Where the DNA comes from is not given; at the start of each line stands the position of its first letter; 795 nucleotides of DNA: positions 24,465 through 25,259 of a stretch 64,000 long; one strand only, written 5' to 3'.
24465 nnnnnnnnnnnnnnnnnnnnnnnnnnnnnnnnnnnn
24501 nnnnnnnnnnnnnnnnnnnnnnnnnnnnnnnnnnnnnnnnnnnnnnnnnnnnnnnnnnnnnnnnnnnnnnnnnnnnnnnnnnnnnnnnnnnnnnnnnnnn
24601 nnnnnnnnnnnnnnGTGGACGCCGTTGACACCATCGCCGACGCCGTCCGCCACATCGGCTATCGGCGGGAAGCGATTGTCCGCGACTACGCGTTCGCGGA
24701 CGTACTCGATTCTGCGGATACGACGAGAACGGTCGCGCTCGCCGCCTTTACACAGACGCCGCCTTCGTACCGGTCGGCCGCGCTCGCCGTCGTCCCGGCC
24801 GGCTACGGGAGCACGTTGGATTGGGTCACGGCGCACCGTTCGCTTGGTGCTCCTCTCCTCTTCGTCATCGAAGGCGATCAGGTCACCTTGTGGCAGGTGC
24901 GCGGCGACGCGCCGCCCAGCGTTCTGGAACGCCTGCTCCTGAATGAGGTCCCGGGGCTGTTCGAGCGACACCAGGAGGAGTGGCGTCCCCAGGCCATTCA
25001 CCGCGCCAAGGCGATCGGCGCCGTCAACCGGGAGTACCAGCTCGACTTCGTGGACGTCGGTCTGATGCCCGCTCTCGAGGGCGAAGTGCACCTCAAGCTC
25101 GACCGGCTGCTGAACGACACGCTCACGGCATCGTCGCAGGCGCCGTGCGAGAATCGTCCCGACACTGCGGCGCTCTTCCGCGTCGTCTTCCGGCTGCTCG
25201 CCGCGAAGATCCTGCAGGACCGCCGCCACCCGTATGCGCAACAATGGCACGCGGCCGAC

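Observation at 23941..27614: HTH - MTase(TRD) - PIN three-gene cassette: a candidate methylation-linked defence module with a PIN effector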

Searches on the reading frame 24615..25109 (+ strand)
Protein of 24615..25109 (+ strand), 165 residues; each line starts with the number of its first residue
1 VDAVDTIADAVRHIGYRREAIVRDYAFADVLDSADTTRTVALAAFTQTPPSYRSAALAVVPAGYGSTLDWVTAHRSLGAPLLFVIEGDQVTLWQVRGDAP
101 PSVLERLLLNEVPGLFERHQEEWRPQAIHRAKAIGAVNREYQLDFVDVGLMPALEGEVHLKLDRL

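Call 31: search_protein_families(library=pfam, proteins=[window:24615-25028:+], max_evalue=10)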
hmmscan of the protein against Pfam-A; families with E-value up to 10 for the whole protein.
seq(138 aa): 1 family
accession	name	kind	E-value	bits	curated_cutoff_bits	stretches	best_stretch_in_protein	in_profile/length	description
PF13350.11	Y_phosphatase3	-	0.011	16.1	22.2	1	12-76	151-225/240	Tyrosine phosphatase family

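Call 61: search_protein_representatives(protein=window:24615-25109:+)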
Query: 165 residues. Proteins with E-value up to 0.001 (for the whole library): 474; up to 1e-10: 295; up to 1e-30: 33. The best 150 are listed.
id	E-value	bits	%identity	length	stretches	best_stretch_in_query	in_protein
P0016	8.9e-86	302.1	85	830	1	1-165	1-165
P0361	1.9e-84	297.8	86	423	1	1-165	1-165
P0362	2.4e-56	206.4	61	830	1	2-165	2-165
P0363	2.6e-54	199.8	65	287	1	1-147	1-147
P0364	8.5e-53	194.9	56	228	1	1-165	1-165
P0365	5.5e-49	182.5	57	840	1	8-164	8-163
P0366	5.3e-48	179.3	77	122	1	1-117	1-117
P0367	6.9e-45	169.1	53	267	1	16-165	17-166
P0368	1.3e-44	168.3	50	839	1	1-165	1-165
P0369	2.3e-44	167.4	51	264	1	2-165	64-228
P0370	1.8e-43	164.6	52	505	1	2-165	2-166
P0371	3.1e-43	163.8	50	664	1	3-165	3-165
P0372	3.2e-43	163.7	51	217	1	7-165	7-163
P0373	5.6e-43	162.9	52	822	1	1-165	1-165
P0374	6.4e-43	162.8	52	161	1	11-163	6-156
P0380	8.3e-40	152.6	48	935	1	3-165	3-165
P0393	2.1e-30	122.0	44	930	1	2-162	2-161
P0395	1.9e-28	115.7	35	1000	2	11-165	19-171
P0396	4.8e-28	114.4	43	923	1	10-165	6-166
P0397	7.6e-28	113.8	39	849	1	4-165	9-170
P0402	4.1e-27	111.4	40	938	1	7-165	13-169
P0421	6.6e-24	101.0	39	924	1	2-163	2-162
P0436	2.9e-22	95.6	39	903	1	14-163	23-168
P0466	2.9e-20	89.1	36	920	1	12-164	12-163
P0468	3.1e-20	89.0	39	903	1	2-165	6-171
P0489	7.9e-19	84.5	34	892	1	8-165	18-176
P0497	2.9e-18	82.6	38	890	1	10-165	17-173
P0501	3.5e-18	82.4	35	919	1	6-163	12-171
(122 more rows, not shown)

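Call 62: find_encoding_contigs(protein=P0395, flank=6000, max_places=3)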
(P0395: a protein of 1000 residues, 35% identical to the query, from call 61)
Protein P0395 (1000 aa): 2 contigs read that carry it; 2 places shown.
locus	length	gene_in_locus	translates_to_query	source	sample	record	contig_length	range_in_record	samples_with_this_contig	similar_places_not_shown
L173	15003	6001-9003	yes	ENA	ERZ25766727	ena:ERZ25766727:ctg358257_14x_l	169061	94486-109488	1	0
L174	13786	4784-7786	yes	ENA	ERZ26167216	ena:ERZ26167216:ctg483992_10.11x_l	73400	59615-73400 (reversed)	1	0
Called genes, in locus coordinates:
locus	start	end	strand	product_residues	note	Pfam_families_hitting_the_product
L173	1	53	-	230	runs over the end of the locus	-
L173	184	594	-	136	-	-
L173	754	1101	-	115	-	-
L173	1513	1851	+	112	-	-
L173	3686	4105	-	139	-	-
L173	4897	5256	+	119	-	PF05942:PaREP1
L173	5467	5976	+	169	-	-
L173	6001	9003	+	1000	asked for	PF20473:MmeI_Mtase (weak)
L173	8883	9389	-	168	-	-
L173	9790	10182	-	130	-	-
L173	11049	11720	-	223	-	-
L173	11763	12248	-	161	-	PF07508:Recombinase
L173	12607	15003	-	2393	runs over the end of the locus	PF03160:Calx-beta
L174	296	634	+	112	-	-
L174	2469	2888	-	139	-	-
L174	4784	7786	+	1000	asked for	PF20473:MmeI_Mtase (weak)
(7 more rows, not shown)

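Call 64: search_protein_families(library=pfam, proteins=[P0395, L173:5467-5976:+, L173:8883-9389:-, P0402, P0421, P0466], max_evalue=0.01)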
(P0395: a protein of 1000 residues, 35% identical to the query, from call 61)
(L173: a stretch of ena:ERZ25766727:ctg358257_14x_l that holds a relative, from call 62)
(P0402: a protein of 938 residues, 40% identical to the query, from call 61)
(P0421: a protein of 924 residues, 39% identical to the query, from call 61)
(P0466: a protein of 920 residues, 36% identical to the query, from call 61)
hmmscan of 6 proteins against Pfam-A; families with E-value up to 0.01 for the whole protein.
P0395 (1000 aa): 1 family
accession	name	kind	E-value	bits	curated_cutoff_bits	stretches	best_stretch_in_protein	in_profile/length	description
PF20473.4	MmeI_Mtase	-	1.3e-07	31.5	27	1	316-379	21-87/259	MmeI, DNA-methyltransferase domain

L173:5467-5976:+ (169 aa): 0 families

L173:8883-9389:- (168 aa): 0 families

P0402 (938 aa): 3 families
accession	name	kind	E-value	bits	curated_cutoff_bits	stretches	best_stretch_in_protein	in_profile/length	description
PF20473.4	MmeI_Mtase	-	1.6e-06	28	27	1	313-377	20-87/259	MmeI, DNA-methyltransferase domain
PF13646.12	HEAT_2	-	0.00018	22.2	27.7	1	850-925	13-84/88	HEAT repeats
PF07669.17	Eco57I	-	0.0054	17.3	25.3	0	400-485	72-171/171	Eco57I restriction-modification methylase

P0421 (924 aa): 1 family
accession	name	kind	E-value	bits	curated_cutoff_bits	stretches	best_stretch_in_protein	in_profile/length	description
PF12950.13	TaqI_C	-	0.00026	21.7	26.5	1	593-691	6-98/118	TaqI-like C-terminal specificity domain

P0466 (920 aa): 3 families
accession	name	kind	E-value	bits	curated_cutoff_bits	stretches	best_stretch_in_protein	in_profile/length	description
PF02384.22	N6_Mtase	-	3.5e-11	43.4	20.4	1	258-497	3-237/311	N-6 DNA Methylase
PF12950.13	TaqI_C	-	3.7e-06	27.6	26.5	1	598-701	11-117/118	TaqI-like C-terminal specificity domain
PF20473.4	MmeI_Mtase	-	6.4e-05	22.7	27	1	304-367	21-87/259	MmeI, DNA-methyltransferase domain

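Call 69: find_encoding_contigs(protein=P0402, flank=3500, max_places=2)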
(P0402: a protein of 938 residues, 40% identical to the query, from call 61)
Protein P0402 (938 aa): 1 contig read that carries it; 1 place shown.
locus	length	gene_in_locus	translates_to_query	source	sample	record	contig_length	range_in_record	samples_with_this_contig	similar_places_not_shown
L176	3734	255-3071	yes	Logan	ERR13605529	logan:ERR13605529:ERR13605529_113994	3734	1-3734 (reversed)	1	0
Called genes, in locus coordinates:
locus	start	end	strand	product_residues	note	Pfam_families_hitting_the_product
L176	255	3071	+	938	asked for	PF20473:MmeI_Mtase (weak)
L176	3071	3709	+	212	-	-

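Call 70: find_encoding_contigs(protein=P0466, flank=3500, max_places=2)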
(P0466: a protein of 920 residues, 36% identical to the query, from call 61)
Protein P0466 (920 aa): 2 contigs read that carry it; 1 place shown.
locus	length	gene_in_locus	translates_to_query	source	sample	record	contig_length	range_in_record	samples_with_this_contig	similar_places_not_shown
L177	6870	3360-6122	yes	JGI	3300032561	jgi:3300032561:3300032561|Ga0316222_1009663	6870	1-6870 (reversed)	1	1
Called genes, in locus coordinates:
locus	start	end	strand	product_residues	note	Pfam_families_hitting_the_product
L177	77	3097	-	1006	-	PF20720:nSTAND3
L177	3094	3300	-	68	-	-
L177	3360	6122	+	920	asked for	PF02384:N6_Mtase, PF12950:TaqI_C (faint)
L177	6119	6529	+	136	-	-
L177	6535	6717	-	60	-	-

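Call 71: find_encoding_contigs(protein=P0396, flank=3500, max_places=2)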
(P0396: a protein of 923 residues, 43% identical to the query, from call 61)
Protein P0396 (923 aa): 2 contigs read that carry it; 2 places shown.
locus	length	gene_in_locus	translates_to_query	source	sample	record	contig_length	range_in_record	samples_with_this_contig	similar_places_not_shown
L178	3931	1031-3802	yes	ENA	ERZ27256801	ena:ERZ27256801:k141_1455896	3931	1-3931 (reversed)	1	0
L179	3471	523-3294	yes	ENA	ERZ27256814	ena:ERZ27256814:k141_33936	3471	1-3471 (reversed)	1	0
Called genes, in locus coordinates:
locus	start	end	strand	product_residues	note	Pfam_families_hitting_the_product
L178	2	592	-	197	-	?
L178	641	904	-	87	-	-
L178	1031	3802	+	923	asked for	PF02384:N6_Mtase (weak)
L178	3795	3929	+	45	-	?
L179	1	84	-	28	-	?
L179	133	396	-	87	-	-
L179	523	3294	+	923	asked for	PF02384:N6_Mtase (weak)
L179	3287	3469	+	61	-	?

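Call 72: search_protein_families(library=pfam, proteins=[L176:3071-3709:+, L177:6119-6529:+, L173:9000-9491:+, P0380, P0393, P0489, P0501, P0436, P0468, P0497], max_evalue=0.05)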
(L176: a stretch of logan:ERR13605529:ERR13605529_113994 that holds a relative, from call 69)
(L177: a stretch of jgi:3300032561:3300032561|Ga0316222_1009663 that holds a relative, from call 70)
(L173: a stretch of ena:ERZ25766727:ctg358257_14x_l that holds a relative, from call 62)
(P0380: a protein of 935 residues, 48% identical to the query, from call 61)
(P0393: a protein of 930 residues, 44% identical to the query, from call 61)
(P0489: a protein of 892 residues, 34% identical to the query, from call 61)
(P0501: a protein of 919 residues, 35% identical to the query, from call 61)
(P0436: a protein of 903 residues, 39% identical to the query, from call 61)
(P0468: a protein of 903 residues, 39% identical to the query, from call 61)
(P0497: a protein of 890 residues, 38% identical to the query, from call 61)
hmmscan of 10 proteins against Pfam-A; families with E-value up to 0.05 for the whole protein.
L176:3071-3709:+ (212 aa): 0 families

L177:6119-6529:+ (136 aa): 0 families

L173:9000-9491:+ (163 aa): 0 families

P0380 (935 aa): 4 families
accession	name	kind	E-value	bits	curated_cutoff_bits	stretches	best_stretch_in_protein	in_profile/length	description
PF02384.22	N6_Mtase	-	9.4e-10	38.7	20.4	1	260-503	3-237/311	N-6 DNA Methylase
PF20473.4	MmeI_Mtase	-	4.4e-06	26.5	27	1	307-371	21-88/259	MmeI, DNA-methyltransferase domain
PF07669.17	Eco57I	-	0.00031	21.3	25.3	1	347-454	2-141/171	Eco57I restriction-modification methylase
PF23125.1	Xre-MbcA-ParS_M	-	0.0091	16.2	27.8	1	845-882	13-51/51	Antitoxin Xre/MbcA/ParS-like, middle domain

P0393 (930 aa): 2 families
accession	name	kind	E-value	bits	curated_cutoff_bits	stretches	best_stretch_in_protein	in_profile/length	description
PF20473.4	MmeI_Mtase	-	1.8e-06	27.8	27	1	302-372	16-89/259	MmeI, DNA-methyltransferase domain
PF12950.13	TaqI_C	-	7.7e-05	23.4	26.5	1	643-706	50-118/118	TaqI-like C-terminal specificity domain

P0489 (892 aa): 4 families
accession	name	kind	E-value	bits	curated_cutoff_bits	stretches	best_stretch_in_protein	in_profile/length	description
PF02384.22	N6_Mtase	-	9e-11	42.1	20.4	1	272-502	5-229/311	N-6 DNA Methylase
PF20473.4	MmeI_Mtase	-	1e-07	31.8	27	1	317-381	21-87/259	MmeI, DNA-methyltransferase domain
PF12950.13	TaqI_C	-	0.004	17.8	26.5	1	636-717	36-118/118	TaqI-like C-terminal specificity domain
PF07669.17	Eco57I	-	0.014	16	25.3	0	359-491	3-171/171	Eco57I restriction-modification methylase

P0501 (919 aa): 3 families
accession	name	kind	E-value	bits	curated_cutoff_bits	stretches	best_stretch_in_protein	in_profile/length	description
PF02384.22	N6_Mtase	-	6.4e-14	52.4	20.4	1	270-510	4-241/311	N-6 DNA Methylase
PF20473.4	MmeI_Mtase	-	5e-07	29.6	27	1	316-378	21-87/259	MmeI, DNA-methyltransferase domain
PF08542.16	Rep_fac_C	-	0.032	15.1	23.6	0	726-786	6-61/88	Replication factor C C-terminal domain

P0436 (903 aa): 3 families
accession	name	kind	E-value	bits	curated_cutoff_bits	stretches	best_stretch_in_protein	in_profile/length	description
PF02384.22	N6_Mtase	-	1.1e-09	38.5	20.4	1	268-502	4-236/311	N-6 DNA Methylase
PF20473.4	MmeI_Mtase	-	8.6e-06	25.5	27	1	315-378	22-88/259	MmeI, DNA-methyltransferase domain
PF07669.17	Eco57I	-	0.00058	20.4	25.3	1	355-381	3-33/171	Eco57I restriction-modification methylase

P0468 (903 aa): 2 families
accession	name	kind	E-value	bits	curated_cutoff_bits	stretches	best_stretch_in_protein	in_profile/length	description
PF02384.22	N6_Mtase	-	0.0013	18.5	20.4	1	277-424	9-147/311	N-6 DNA Methylase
PF20473.4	MmeI_Mtase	-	0.0017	18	27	1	319-383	22-89/259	MmeI, DNA-methyltransferase domain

P0497 (890 aa): 2 families
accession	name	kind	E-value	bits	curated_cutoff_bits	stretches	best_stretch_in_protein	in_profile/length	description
PF02384.22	N6_Mtase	-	2.1e-09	37.6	20.4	1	273-505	6-239/311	N-6 DNA Methylase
PF20473.4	MmeI_Mtase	-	0.00017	21.3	27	1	317-378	21-87/259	MmeI, DNA-methyltransferase domain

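Call 77: find_encoding_contigs(protein=P0380, flank=3500, max_places=2)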
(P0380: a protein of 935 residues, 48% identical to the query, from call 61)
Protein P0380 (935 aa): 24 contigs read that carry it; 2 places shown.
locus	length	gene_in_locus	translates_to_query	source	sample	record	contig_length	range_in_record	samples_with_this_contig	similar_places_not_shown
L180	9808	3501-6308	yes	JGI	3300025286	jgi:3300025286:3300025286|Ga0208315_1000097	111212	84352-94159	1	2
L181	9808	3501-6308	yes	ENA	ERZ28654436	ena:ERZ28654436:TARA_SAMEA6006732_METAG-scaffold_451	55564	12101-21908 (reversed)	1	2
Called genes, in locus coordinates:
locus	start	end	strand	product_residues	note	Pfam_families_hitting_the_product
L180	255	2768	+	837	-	PF00270:DEAD, PF04851:ResIII, PF13307:Helicase_C_2 (weak)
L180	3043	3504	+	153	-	-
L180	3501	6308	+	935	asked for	PF02384:N6_Mtase, PF20473:MmeI_Mtase (weak)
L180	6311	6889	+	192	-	PF08808:RES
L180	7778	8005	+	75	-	-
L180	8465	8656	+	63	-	-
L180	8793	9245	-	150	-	PF13683:rve_3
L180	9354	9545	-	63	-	-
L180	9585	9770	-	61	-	PF01527:HTH_Tnp_1 (weak), PF13384:HTH_23, PF13518:HTH_28, PF13551:HTH_29, PF13565:HTH_32 (weak)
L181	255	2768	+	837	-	PF00270:DEAD, PF04851:ResIII, PF13307:Helicase_C_2 (weak)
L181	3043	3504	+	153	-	-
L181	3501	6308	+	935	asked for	PF02384:N6_Mtase, PF20473:MmeI_Mtase (weak)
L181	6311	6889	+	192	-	PF08808:RES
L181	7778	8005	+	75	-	-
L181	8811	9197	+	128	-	-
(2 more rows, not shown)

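Call 78: find_encoding_contigs(protein=P0397, flank=3500, max_places=2)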
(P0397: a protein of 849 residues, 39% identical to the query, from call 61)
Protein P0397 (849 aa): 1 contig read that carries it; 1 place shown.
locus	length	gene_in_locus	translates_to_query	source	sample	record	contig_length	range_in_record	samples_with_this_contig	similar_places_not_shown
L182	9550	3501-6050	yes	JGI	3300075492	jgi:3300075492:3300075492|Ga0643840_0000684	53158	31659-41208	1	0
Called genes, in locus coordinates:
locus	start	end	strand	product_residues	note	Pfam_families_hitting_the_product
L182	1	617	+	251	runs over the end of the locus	PF00106:adh_short, PF08659:KR, PF13561:adh_short_C2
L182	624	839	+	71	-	-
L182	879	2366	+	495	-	PF18862:ApeA_NTD1, PF18739:HEPN_Apea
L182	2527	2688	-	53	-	PF05014:Nuc_deoxyrib_tr (weak)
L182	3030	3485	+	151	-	PF13411:MerR_1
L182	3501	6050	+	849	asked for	PF02384:N6_Mtase, PF20473:MmeI_Mtase (weak)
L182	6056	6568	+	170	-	PF01850:PIN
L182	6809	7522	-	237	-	-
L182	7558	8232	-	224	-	-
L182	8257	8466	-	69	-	-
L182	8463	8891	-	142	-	-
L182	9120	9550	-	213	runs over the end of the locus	-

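Call 79: find_encoding_contigs(protein=P0421, flank=3500, max_places=2)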
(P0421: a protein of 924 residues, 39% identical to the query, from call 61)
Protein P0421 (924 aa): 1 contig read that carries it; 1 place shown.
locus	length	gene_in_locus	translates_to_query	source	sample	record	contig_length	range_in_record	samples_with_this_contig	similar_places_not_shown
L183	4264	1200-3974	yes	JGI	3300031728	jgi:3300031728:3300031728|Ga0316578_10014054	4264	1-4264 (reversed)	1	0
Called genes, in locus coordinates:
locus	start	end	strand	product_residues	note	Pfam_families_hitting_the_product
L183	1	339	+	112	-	?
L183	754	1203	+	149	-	PF13411:MerR_1 (faint)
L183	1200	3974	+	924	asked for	-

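Call 95: search_protein_families(library=ncbifam, proteins=[L176:3071-3709:+, L177:6119-6529:+, L173:9000-9491:+, L182:6056-6568:+, L182:3030-3485:+, L180:3043-3504:+], max_evalue=0.1)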
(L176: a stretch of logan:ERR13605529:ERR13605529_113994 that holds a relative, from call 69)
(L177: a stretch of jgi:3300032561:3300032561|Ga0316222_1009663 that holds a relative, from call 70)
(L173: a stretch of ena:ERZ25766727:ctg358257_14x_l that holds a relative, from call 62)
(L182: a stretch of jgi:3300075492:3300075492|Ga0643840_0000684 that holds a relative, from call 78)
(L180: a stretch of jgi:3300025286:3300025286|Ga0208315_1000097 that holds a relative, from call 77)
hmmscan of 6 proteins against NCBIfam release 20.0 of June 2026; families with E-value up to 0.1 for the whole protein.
L176:3071-3709:+ (212 aa): 1 family
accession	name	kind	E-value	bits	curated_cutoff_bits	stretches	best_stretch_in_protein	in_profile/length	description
NF010941.0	PRK14361.1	equivalog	0.072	12.7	272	1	133-205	44-115/194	Maf-like protein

L177:6119-6529:+ (136 aa): 1 family
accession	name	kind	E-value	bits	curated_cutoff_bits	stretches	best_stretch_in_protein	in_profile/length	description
NF040942.2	hypo_ExtJ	equivalog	0.025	15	52.5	1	59-107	18-66/77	selenite/tellurite reduction operon protein ExtJ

L173:9000-9491:+ (163 aa): 0 families

L182:6056-6568:+ (170 aa): 4 families
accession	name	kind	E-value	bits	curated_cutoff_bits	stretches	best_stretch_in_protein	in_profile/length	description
NF047863.1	VapCLeptosp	equivalog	2.6e-10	40.7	140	1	4-95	1-87/130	type II toxin-antitoxin system tRNA(fMet)-specific endonuclease VapC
TIGR00028.1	Mtu_PIN_fam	subfamily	9.2e-05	22.7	73.6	1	5-46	4-44/143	TA system VapC family ribonuclease toxin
NF047959.1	TA_toxin_VapC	equivalog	0.0036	17.4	80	0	127-149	92-114/125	type II toxin-antitoxin system VapC family toxin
NF010285.0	PRK13725.1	subfamily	0.036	14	143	1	4-101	4-95/132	tRNA(fMet)-specific endonuclease VapC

L182:3030-3485:+ (151 aa): 5 families
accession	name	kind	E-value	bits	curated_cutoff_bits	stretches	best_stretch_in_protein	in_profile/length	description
NF047375.1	HeatShock_HspR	equivalog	6.6e-05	22.8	105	1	5-66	4-67/92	heat shock protein transcriptional repressor HspR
TIGR02044.1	CueR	equivalog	0.0074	16.3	147.4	0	10-66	6-64/127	Cu(I)-responsive transcriptional regulator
NF053740.1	TransRegTnrAGPos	equivalog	0.0086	16.2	140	1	6-67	14-76/108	hypothetical protein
NF050798.1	TF_FtsR_Actino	equivalog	0.038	14.1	150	1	11-67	12-70/223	transcriptional regulator FtsR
NF047377.1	heat_HspR_dupli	exception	0.052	13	300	1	19-54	141-177/214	heat shock protein transcriptional repressor HspR, fused homodimer type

L180:3043-3504:+ (153 aa): 0 families

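Call 96: search_solved_structures(query=L176:3071-3709:+, max_evalue=5)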
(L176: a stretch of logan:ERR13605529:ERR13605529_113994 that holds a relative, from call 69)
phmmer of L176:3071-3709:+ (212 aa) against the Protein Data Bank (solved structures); distinct sequences matched with E-value up to 5: 0.

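Call 97: search_solved_structures(query=L173:9000-9491:+, max_evalue=5)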
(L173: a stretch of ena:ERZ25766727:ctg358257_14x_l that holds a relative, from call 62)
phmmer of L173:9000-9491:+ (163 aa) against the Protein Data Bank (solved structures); distinct sequences matched with E-value up to 5: 1.
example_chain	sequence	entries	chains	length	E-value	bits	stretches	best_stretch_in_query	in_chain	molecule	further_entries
9bh5_CL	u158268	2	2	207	1.8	11.5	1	1-37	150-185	Large ribosomal subunit protein eL13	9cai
